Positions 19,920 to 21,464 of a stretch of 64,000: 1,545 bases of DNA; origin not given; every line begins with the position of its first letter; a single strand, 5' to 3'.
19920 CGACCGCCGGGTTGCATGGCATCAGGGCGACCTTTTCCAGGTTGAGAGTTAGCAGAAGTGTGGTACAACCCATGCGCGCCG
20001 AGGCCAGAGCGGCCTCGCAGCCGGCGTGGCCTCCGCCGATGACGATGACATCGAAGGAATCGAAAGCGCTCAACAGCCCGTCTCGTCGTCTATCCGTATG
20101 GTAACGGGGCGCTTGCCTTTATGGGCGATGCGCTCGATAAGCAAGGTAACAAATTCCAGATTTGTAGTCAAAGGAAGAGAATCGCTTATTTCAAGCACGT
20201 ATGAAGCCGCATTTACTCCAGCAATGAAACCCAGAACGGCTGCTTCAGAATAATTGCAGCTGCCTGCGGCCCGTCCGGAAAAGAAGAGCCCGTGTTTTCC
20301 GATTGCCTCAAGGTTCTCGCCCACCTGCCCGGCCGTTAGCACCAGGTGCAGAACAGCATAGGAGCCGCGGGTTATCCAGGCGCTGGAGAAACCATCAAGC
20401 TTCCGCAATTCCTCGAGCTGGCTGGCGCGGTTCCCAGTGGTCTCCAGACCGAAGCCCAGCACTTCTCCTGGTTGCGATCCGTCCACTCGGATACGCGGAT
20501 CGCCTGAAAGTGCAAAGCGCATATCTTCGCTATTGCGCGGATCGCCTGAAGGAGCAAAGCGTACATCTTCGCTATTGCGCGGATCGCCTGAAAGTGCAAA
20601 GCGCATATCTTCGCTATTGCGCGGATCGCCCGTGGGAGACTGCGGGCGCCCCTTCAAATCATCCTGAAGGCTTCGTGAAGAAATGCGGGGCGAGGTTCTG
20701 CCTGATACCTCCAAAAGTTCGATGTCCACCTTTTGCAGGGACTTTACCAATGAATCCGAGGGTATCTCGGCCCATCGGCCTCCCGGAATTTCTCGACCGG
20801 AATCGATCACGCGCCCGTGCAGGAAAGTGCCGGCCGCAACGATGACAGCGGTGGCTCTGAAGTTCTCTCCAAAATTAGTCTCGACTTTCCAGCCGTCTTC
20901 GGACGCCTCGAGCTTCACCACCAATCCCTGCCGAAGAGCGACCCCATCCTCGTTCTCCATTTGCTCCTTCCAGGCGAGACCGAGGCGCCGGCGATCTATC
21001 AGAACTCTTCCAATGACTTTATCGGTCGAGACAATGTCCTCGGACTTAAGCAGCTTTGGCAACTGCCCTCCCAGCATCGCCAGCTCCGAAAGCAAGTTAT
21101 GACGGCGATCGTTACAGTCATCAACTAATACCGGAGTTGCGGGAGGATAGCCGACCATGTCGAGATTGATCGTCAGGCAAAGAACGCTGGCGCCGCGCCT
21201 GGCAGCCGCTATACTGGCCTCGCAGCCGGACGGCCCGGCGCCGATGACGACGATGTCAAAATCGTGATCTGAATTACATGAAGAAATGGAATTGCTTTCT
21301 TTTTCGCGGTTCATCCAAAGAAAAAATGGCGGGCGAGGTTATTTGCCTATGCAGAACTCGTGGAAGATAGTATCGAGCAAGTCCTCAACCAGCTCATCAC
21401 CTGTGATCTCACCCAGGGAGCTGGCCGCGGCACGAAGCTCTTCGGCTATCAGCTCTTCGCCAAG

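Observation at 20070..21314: Catalytically stripped MnmG paralog inserted between mnmE and mnmG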

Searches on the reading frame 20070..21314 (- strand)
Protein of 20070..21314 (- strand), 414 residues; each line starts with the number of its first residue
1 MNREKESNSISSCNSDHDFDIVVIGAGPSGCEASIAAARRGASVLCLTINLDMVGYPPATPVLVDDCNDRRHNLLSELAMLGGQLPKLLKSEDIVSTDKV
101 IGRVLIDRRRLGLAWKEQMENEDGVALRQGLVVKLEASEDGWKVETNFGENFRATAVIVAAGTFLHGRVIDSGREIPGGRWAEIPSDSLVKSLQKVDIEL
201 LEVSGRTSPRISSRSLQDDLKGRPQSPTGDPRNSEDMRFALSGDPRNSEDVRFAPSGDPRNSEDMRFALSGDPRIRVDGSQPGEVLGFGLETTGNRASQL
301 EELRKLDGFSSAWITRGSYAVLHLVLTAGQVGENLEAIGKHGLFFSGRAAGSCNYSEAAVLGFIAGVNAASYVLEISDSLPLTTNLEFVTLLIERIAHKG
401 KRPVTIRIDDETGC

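Call 3: search_protein_families(library=pfam, proteins=[window:20070-21314:-], max_evalue=0.01)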
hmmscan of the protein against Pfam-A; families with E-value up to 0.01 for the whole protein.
window:20070-21314:- (414 aa): 9 families
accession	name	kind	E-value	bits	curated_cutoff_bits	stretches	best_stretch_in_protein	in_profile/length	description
PF01134.28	GIDA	-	4.3e-43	148.3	22.1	2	20-216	1-203/391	Glucose inhibited division protein A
PF07992.20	Pyr_redox_2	-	1.8e-07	31.3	26.1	1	19-90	1-72/291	Pyridine nucleotide-disulphide oxidoreductase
PF12831.13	FAD_oxidored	-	7e-06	26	27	1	20-45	1-26/416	FAD dependent oxidoreductase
PF13738.12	Pyr_redox_3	-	1.8e-05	24.6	30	0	11-47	157-193/305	Pyridine nucleotide-disulphide oxidoreductase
PF01266.30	DAO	-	2.6e-05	24.3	27.9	0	109-165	149-206/353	FAD dependent oxidoreductase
PF03486.20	HI0933_like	-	3.5e-05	23.8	50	1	20-47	2-29/244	HI0933-like protein Rossmann domain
PF00890.30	FAD_binding_2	-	0.001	18.8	20.4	1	20-48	1-29/414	FAD binding domain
PF05834.18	Lycopene_cycl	-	0.0033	17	23.4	0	20-165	1-143/380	Lycopene cyclase protein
PF00070.33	Pyr_redox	-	0.0059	17.5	22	0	21-46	2-27/82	Pyridine nucleotide-disulphide oxidoreductase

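Call 4: search_protein_families(library=ncbifam, proteins=[window:20070-21314:-], max_evalue=0.01)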
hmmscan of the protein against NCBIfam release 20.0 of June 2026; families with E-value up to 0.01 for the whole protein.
window:20070-21314:- (414 aa): 40 families (the best 25 are shown)
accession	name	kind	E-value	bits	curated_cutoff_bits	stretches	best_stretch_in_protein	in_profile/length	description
TIGR00136.1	mnmG_gidA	equivalog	5.5e-38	130.7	524.85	2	19-217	1-206/616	tRNA uridine-5-carboxymethylaminomethyl(34) synthesis enzyme MnmG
TIGR03140.1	AhpF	equivalog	1.1e-08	34.1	502.9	1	8-45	202-239/515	alkyl hydroperoxide reductase subunit F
TIGR02032.1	GG-red-SF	subfamily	1.4e-07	31.5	158.8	1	19-162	1-146/297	geranylgeranyl reductase family protein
NF049967.1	QhpG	equivalog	1.7e-06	27.3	240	1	21-162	1-139/423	flavin-dependent monooxygenase QhpG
NF003739.0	PRK05335.1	equivalog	2.7e-06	26.4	262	0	331-378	323-370/441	methylenetetrahydrofolate--tRNA-(uracil(54)-C(5))-methyltransferase (FADH(2)-oxidizing) TrmFO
NF045687.1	LycopCycCtrL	equivalog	2.8e-06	26.5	500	1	19-162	2-139/410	lycopene beta cyclase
TIGR01292.1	TRX_reduct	equivalog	7.2e-06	25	343.45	1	20-48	2-30/300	thioredoxin-disulfide reductase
TIGR01790.1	carotene-cycl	subfamily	9e-06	25.1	209.5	1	20-163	1-138/387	lycopene cyclase family protein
NF003585.0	PRK05249.1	equivalog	1e-05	24.4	465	1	16-47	4-35/464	Si-specific NAD(P)(+) transhydrogenase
NF050086.1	pipecolate_AmaA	exception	1.4e-05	23.9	600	0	6-47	13-54/425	L-pipecolate oxidase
NF005691.0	PRK07494.1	equivalog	2.8e-05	22.9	459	1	14-52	4-42/404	UbiH/UbiF family hydroxylase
NF008425.0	PRK11259.1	equivalog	3e-05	23.1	257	0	17-47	3-33/377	N-methyl-L-tryptophan oxidase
TIGR00137.1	gid_trmFO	equivalog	3.4e-05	22.8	428.65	1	334-387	323-377/433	FADH(2)-oxidizing methylenetetrahydrofolate--tRNA-(uracil(54)-C(5))-methyltransferase TrmFO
NF005513.0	PRK07121.1-6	equivalog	8.6e-05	21.2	608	1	16-47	4-35/533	FAD-binding protein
NF006130.0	PRK08274.1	equivalog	0.00011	21.2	369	1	16-47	3-34/467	FAD-dependent tricarballylate dehydrogenase TcuA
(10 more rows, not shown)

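Call 6: find_homologous_proteins(query=window:20070-21314:-, max_evalue=0.001)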
Query window:20070-21314:- (414 aa): 271 proteins with E <= 0.001 among 8000 candidates; the best 120 are listed.
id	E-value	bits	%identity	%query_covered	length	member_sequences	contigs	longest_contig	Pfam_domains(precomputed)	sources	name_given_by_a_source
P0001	5.0e-272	920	100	100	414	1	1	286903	PF07992.21,PF13738.13,PF01134.29,PF12831.14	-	-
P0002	1.2e-254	862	93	100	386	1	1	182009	PF01266.31,PF07992.21,PF13738.13,PF01134.29,PF12831.14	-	-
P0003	3.9e-134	466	54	100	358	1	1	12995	PF01266.31,PF07992.21,PF01134.29,PF12831.14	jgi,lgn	jgi:tRNA U34 5-carboxymethylaminomethyl modifying enzyme MnmG/GidA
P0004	1.6e-129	450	54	99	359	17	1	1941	PF01266.31,PF07992.21,PF01134.29,PF12831.14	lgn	-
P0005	8.4e-128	445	54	96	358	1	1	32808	PF01266.31,PF07992.21,PF01134.29,PF12831.14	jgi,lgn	-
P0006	8.5e-126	438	54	96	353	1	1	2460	PF07992.21,PF01134.29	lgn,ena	-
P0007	4.2e-125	436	51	100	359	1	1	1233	PF01266.31,PF07992.21,PF13738.13,PF01134.29,PF12831.14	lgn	-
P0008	8.5e-124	432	53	100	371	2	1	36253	PF07992.21,PF01134.29,PF12831.14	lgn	-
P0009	8.6e-121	422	52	95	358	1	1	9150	PF07992.21,PF01134.29,PF12831.14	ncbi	-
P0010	3.0e-118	413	52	96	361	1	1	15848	PF07992.21,PF01134.29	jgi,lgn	-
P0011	4.6e-114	400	51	96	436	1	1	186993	PF01266.31,PF07992.21,PF01134.29,PF12831.14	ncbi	ncbi:MAG: FAD-dependent oxidoreductase [Thermoleophilia bacterium]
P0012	5.0e-114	399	50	99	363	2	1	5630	PF07992.21,PF13738.13,PF01134.29,PF12831.14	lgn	-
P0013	1.9e-112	394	50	96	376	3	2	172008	PF01266.31,PF07992.21,PF01134.29,PF12831.14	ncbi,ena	ncbi:MAG: FAD-dependent oxidoreductase [Thermoleophilia bacterium]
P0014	7.2e-111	389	47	96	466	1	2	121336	PF07992.21,PF01134.29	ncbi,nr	ncbi:MAG: FAD-dependent oxidoreductase [Actinobacteria bacterium]|nr:FAD-dependent oxidoreductase [A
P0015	6.7e-110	386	49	96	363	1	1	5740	PF01266.31,PF07992.21,PF13738.13,PF03486.21,PF01134.29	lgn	-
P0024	5.6e-102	360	47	96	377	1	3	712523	PF07992.21,PF01134.29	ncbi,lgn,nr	ncbi:MAG: FAD-dependent oxidoreductase [Actinobacteria bacterium]|nr:FAD-dependent oxidoreductase [A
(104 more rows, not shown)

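Call 20: find_related_loci(query=A1, collection=genome_contigs, flank=5000)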
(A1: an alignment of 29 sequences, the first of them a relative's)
Query A1 (414 aa) in genome_contigs; peptide patterns used: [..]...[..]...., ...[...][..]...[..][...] (x = any residue, [..] = any of these).
128 stretches matched a pattern; 41 encode a relative of the query (tblastn E <= 1e-3); 41 distinct loci.
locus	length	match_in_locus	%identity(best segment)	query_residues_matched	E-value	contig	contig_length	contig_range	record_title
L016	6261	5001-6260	54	2-414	7e-128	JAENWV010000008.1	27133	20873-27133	MAG: Thermoleophilia bacterium isolate 5_8_m_bin1 k141_218644_length_27133_cov_83.3543, whole genome shotgun sequence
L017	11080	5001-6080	53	2-414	4e-125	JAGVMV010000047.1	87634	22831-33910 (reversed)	MAG: Thermoleophilia bacterium isolate DeMMO3_11 c_000000094919, whole genome shotgun sequence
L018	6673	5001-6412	47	8-414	2e-104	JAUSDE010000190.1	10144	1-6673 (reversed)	MAG: Thermoleophilia bacterium isolate E14_concoct.bin.89_sub E14_k141_215314, whole genome shotgun sequence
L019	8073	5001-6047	48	19-414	9e-104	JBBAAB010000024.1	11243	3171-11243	MAG: Thermoleophilia bacterium isolate SO_2017_GW3_30 scaffold_2893_c1_OW296A_2017, whole genome shotgun sequence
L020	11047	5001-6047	46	19-414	8e-95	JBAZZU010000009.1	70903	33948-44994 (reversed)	MAG: Thermoleophilia bacterium isolate SO_2017_GW3_24 scaffold_353_c1_OW296A_2017, whole genome shotgun sequence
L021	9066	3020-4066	46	19-414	4e-90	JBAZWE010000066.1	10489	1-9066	MAG: Thermoleophilia bacterium isolate SO_2017_GW1_27 NODE_23658_length_10489_cov_1.003860_OW334_2017, whole genome shot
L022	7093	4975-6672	43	18-414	2e-84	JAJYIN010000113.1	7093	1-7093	MAG: Actinomycetes bacterium isolate DBS2-1.bin123 NODE_21300_length_7093_cov_1.564887, whole genome shotgun sequence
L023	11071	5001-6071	39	12-414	3e-78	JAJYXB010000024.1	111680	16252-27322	MAG: Actinomycetes bacterium isolate FK3.bin172 NODE_241_length_111680_cov_21.289064, whole genome shotgun sequence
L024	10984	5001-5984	41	19-406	3e-67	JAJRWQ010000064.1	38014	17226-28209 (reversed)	MAG: Actinomycetes bacterium isolate Dive96_bin2.271 k141_1435319, whole genome shotgun sequence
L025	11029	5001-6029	39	18-403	2e-66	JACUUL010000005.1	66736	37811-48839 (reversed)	MAG: Thermoleophilia bacterium isolate Kmv30 NODE_137_length_66736_cov_26.399499, whole genome shotgun sequence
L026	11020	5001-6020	39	15-406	2e-63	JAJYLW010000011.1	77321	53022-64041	MAG: Actinomycetes bacterium isolate DBS2-1.bin96 NODE_551_length_77321_cov_4.100837, whole genome shotgun sequence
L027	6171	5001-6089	40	2-414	2e-63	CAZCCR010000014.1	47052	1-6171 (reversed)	MAG TPA_asm: uncultured Gaiellales bacterium isolate binchicken_co253_66 genome assembly, contig: NODE_266_length_47052_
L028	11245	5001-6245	29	18-400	1e-36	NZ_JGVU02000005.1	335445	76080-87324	Metabacillus indicus LMG 22858 contig005, whole genome shotgun sequence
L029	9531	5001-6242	28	19-400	2e-36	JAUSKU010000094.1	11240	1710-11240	MAG: Deltaproteobacteria bacterium isolate E14_metabat.bin.78 E14_k141_1354485, whole genome shotgun sequence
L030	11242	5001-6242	28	19-400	7e-35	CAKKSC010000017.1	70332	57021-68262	Desulfuromonadales bacterium isolate Hainich-H52-bin013-1 genome assembly, contig: H52-bin013_1_Hain_H52_02um_R1_57_leng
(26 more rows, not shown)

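Call 23: search_solved_structures(query=A1, max_evalue=0.001, show_alignments=1)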
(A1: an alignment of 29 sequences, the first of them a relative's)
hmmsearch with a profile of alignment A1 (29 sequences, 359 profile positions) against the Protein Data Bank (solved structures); distinct sequences matched with E-value up to 0.001: 34.
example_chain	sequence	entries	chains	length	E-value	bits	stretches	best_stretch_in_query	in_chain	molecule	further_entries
3g05_A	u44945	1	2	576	2.7e-53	184.5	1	10-351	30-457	tRNA uridine 5-carboxymethylaminomethyl modification enzyme mnmG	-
8zu0_A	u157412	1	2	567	2.8e-53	184.5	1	11-351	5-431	tRNA uridine 5-carboxymethylaminomethyl modification enzyme MnmG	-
3cp2_A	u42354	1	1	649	3e-53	184.4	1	10-351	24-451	tRNA uridine 5-carboxymethylaminomethyl modification enzyme gidA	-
3ces_A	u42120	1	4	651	3e-53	184.4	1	10-351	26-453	tRNA uridine 5-carboxymethylaminomethyl modification enzyme gidA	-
9hip_C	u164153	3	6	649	3.4e-53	184.2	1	11-351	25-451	tRNA uridine 5-carboxymethylaminomethyl modification enzyme MnmG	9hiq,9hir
2zxh_A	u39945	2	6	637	4e-52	180.7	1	10-344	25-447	tRNA uridine 5-carboxymethylaminomethyl modification enzyme mnmG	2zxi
3cp8_A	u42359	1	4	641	9.5e-50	172.8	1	10-346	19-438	tRNA uridine 5-carboxymethylaminomethyl modification enzyme gidA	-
3g5q_A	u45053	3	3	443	3.1e-10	42.9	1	234-334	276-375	Methylenetetrahydrofolate--tRNA-(uracil-5-)-methyltransferase trmFO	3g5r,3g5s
2cul_A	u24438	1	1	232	5.1e-09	38.9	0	11-51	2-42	Glucose-inhibited division protein A-related protein, probable oxidoreductase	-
2i0z_A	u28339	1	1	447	5.6e-07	32.2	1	7-41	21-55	NAD(FAD)-utilizing dehydrogenases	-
5mh4_A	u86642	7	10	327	9.2e-07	31.4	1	7-41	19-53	Thioredoxin reductase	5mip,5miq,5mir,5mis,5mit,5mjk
4o5q_A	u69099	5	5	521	2.4e-05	26.8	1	5-38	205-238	Alkyl hydroperoxide reductase subunit F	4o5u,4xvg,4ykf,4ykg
5u8u_A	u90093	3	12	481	2.5e-05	26.7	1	10-41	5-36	Dihydrolipoyl dehydrogenase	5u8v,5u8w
5tr3_A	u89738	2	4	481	3.1e-05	26.4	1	9-42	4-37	Dihydrolipoyl dehydrogenase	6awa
3v76_A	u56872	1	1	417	3.2e-05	26.4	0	8-40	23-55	Flavoprotein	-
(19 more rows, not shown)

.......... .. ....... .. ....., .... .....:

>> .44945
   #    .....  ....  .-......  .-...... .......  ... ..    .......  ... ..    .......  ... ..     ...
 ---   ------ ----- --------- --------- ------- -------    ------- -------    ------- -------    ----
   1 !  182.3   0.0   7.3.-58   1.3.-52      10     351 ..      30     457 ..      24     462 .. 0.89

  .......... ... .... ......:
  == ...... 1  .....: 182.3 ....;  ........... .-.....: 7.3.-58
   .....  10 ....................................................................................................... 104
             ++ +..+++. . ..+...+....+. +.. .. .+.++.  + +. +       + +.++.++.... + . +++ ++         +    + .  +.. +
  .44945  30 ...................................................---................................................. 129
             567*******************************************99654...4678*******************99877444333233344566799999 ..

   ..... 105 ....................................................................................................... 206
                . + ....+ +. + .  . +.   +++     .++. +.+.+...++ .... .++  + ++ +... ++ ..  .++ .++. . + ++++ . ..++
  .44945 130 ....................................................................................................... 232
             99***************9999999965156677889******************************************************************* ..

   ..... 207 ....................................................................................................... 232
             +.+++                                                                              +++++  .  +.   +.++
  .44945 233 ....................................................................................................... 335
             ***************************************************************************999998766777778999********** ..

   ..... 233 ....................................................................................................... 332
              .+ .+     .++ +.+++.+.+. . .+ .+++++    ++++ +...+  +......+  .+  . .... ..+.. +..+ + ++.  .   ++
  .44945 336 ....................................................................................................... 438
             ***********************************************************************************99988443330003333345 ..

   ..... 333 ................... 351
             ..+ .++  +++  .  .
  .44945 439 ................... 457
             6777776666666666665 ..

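Call 25: predict_structure(alignment_id=A1)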
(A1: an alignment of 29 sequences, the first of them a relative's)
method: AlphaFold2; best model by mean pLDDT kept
length: 414 residues; sequences in the alignment: 29
mean_pLDDT: 82.4   pTM: 0.83
mean pLDDT of the five models: 82.4, 80.1, 79.8, 79.7, 76.7
residues with pLDDT >= 90: 215; 70-90: 112; 50-70: 43; < 50: 44
segments of 3 or more residues with pLDDT < 50: 1-14, 232-257
pLDDT, mean of each block of 10 residues (from residue 1): 43 66 95 97 95 82 90 95 95 86 89 94 96 94 95 97 79 76 77 95 89 85 59 44 38 41 57 78 84 92 93 91 91 95 90 86 97 86 79 91 83 55
secondary structure, 60 per line:
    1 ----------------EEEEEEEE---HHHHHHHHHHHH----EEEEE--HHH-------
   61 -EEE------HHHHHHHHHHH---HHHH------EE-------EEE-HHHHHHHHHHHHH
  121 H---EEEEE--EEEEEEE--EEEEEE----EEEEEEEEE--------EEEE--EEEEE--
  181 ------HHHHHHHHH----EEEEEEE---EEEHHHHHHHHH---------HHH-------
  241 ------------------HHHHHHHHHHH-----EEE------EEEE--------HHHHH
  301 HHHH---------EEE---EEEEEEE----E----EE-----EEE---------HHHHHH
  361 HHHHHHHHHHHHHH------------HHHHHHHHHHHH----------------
elements in order: E17-24 H28-39 E44-48 E62-64 H71-81 H85-88 E104-106 H108-121 E125-129 E132-138 E141-146 E151-159 E168-171 E174-178 H187-195 E200-206 E210-212 H213-221 H259-269 E275-277 E284-287 H296-304 E314-316 E320-326 E343-345 H355-374 H387-398

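Call 31: fold_search(model_id=the predicted structure, library=pdb)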
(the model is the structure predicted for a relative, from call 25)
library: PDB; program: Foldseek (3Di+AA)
matches with E <= 10: 1980; with E <= 0.001: 1286
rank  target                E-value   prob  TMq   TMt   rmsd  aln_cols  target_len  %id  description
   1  2zxh_A                6.3e-27  1.00  0.71  0.50  11.4       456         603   23  Structure of Aquifex aeolicus GidA in the form I crystal (released 2009-05-19)
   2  9hip_C                6.3e-27  1.00  0.73  0.49   9.4       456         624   23  MnmE-MnmG a2b2 complex (released 2025-08-27)
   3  2zxi_A                1.5e-26  1.00  0.71  0.50   8.4       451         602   22  Structure of Aquifex aeolicus GidA in the form II crystal (released 2009-05-19)
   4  2zxh_B                1.7e-26  1.00  0.71  0.50  11.4       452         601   23  Structure of Aquifex aeolicus GidA in the form I crystal (released 2009-05-19)
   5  2zxi_D                2.8e-26  1.00  0.72  0.50   8.8       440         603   24  Structure of Aquifex aeolicus GidA in the form II crystal (released 2009-05-19)
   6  8zu0_A                3.7e-26  1.00  0.71  0.54   7.7       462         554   22  CryoEM structure of a tRNA uridine 5-carboxymethylaminomethyl modification enzyme GidA (released 2025-06-18)
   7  2zxi_C                4.4e-26  1.00  0.71  0.49  10.2       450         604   22  Structure of Aquifex aeolicus GidA in the form II crystal (released 2009-05-19)
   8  9hiq_C                5.0e-26  1.00  0.70  0.48   9.7       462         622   23  MnmE-MnmG a4b2 complex (released 2025-08-27)
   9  2zxi_B                5.3e-26  1.00  0.71  0.49  10.2       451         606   22  Structure of Aquifex aeolicus GidA in the form II crystal (released 2009-05-19)
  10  9hip_D                7.9e-26  1.00  0.72  0.59   8.3       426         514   24  MnmE-MnmG a2b2 complex (released 2025-08-27)
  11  3cp8_A                8.9e-26  1.00  0.74  0.51   9.0       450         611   23  Crystal structure of GidA from Chlorobium tepidum (released 2008-06-24)
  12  3cp8_D                1.5e-25  1.00  0.73  0.55   8.9       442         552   23  Crystal structure of GidA from Chlorobium tepidum (released 2008-06-24)
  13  3ces_B                5.5e-25  1.00  0.67  0.54   8.7       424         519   23  Crystal Structure of E.coli MnmG (GidA), a Highly-Conserved tRNA Modifying Enzyme (released 2009-03-03)
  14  3ces_D                1.7e-24  1.00  0.69  0.57   8.3       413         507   23  Crystal Structure of E.coli MnmG (GidA), a Highly-Conserved tRNA Modifying Enzyme (released 2009-03-03)
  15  3ces_A                1.2e-23  1.00  0.66  0.52   9.7       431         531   22  Crystal Structure of E.coli MnmG (GidA), a Highly-Conserved tRNA Modifying Enzyme (released 2009-03-03)
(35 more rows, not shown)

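Call 44: search_protein_representatives(alignment_id=A1)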
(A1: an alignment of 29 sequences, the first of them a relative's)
Query: 29 sequences, 359 profile positions. Proteins with E-value up to 0.001 (for the whole library): 9430; up to 1e-10: 2286; up to 1e-30: 364. The best 150 are listed.
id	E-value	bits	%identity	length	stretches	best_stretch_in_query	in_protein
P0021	1.8e-169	579.9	-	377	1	1-359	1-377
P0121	1.3e-142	491.5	-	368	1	8-359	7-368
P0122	9.6e-134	462.4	-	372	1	7-359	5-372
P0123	1.3e-133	461.9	-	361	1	7-359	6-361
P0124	2.5e-130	451.1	-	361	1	7-359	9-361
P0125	1.2e-123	429.2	-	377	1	9-359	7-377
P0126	9.8e-123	426.2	-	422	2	135-359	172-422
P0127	2.1e-122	425.1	-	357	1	8-359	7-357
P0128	1.7e-119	415.5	-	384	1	8-359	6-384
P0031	5.6e-119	413.8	-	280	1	1-268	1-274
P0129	1.1e-113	396.4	-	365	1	6-352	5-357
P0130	1.7e-113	395.8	-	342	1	10-352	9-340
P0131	4.4e-105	368.1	-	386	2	9-235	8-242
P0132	2.0e-100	352.8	-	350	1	7-351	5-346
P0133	2.7e-97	342.5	-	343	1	11-352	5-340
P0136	7.6e-61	222.6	-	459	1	11-354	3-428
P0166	1.7e-51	191.8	-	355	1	9-321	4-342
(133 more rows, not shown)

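Call 46: find_homologous_proteins(query=P0166, max_evalue=1e-10)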
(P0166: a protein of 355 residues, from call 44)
Query P0166 (355 aa): 2026 proteins with E <= 1e-10 among 6822 candidates; the best 120 are listed.
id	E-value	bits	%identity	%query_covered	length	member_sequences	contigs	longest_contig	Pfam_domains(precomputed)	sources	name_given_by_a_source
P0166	8.8e-233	789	100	100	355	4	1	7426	PF01134.29,PF12831.14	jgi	jgi:tRNA uridine 5-carboxymethylaminomethyl modification enzyme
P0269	1.2e-175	601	77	100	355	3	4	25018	PF01134.29,PF12831.14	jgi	jgi:tRNA uridine 5-carboxymethylaminomethyl modification enzyme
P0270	1.3e-166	572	74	100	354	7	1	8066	PF01134.29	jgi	-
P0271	6.9e-100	352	49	95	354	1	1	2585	PF07992.21,PF01134.29,PF12831.14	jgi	jgi:tRNA uridine 5-carboxymethylaminomethyl modification enzyme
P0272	1.7e-99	351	50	98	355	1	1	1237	PF03486.21,PF01134.29,PF12831.14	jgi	jgi:tRNA uridine 5-carboxymethylaminomethyl modification enzyme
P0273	2.4e-98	347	49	100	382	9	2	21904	PF07992.21,PF05834.19,PF01134.29,PF12831.14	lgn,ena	-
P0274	7.4e-98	346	50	97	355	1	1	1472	PF01134.29,PF12831.14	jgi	jgi:tRNA uridine 5-carboxymethylaminomethyl modification enzyme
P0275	2.6e-97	344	49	99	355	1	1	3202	PF03486.21,PF01134.29,PF12831.14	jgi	jgi:tRNA uridine 5-carboxymethylaminomethyl modification enzyme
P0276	2.0e-96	341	48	97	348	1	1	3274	PF07992.21,PF01134.29,PF12831.14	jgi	jgi:tRNA uridine 5-carboxymethylaminomethyl modification enzyme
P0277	6.3e-96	339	49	96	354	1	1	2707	PF01134.29,PF12831.14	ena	-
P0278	1.7e-95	338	50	95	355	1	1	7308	PF01266.31,PF01134.29,PF12831.14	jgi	-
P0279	1.9e-92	328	45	99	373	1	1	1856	PF01134.29,PF12831.14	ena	-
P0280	2.0e-91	324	48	94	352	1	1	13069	PF07992.21,PF01134.29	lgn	-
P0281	1.2e-90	322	48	94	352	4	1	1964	PF07992.21,PF01134.29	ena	-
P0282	1.0e-86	309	45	99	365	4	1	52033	PF01134.29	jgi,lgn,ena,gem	-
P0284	5.0e-77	277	44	97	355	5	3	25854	PF07992.21,PF01134.29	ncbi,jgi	jgi:tRNA uridine 5-carboxymethylaminomethyl modification enzyme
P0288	9.7e-61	224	36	97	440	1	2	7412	PF07992.21,PF01134.29,PF12831.14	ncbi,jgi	jgi:tRNA uridine 5-carboxymethylaminomethyl modification enzyme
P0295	2.0e-57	213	41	59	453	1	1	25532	PF07992.21,PF01134.29,PF12831.14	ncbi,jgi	-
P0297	8.0e-57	211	32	95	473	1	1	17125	PF07992.21,PF13738.13,PF01134.29,PF12831.14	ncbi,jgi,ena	ncbi:MAG: FAD-dependent oxidoreductase [Actinomycetota bacterium]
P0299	5.6e-55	205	35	93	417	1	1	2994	PF07992.21,PF01134.29,PF12831.14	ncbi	-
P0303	9.9e-52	194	41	57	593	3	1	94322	PF07992.21,PF01134.29,PF13932.16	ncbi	-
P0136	2.5e-50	189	34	95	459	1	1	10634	PF07992.21,PF01134.29,PF12831.14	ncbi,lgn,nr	ncbi:MAG: tRNA uridine-5-carboxymethylaminomethyl(34) synthesis enzyme MnmG [Actinobacteria bacteriu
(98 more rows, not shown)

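Call 47: find_encoding_contigs(protein=P0282, flank=6000, max_places=2)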
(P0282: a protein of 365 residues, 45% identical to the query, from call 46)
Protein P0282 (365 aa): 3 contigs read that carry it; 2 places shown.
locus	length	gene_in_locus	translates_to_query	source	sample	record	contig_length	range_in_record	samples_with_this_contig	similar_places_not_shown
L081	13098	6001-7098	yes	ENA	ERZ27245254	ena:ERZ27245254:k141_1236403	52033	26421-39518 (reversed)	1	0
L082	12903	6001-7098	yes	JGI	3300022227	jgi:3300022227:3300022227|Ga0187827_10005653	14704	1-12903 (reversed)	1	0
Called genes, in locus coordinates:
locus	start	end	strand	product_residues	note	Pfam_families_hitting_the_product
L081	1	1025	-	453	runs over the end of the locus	PF11638:DnaA_N, PF00308:Bac_DnaA, PF01695:IstB_IS21 (weak), PF08299:Bac_DnaA_C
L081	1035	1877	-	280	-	PF02518:HATPase_c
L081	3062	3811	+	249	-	PF02096:60KD_IMP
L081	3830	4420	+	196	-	PF13083:KH_KhpA-B, PF01424:R3H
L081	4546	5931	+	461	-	PF10396:TrmE_N, PF12631:MnmE_helical, PF00350:Dynamin_N (faint), PF01926:MMR_HSR1, PF02421:FeoB_N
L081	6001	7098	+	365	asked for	PF01134:GIDA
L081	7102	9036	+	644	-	PF01134:GIDA, PF12831:FAD_oxidored (faint), PF21680:GIDA_C_1st, PF13932:SAM_GIDA_C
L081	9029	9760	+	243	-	PF02527:GidB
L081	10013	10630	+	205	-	PF13614:AAA_31, PF01656:CbiA, PF06564:CBP_BcsQ (faint), PF09140:MipZ (weak)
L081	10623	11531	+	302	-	PF02195:ParB_N, PF17762:HTH_ParB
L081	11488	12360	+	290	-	PF04055:Radical_SAM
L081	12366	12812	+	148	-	PF01986:DUF123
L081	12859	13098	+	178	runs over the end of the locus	PF01661:Macro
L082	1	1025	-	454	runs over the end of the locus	PF11638:DnaA_N, PF00308:Bac_DnaA, PF01695:IstB_IS21 (weak), PF08299:Bac_DnaA_C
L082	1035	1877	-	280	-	PF02518:HATPase_c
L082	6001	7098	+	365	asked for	PF01134:GIDA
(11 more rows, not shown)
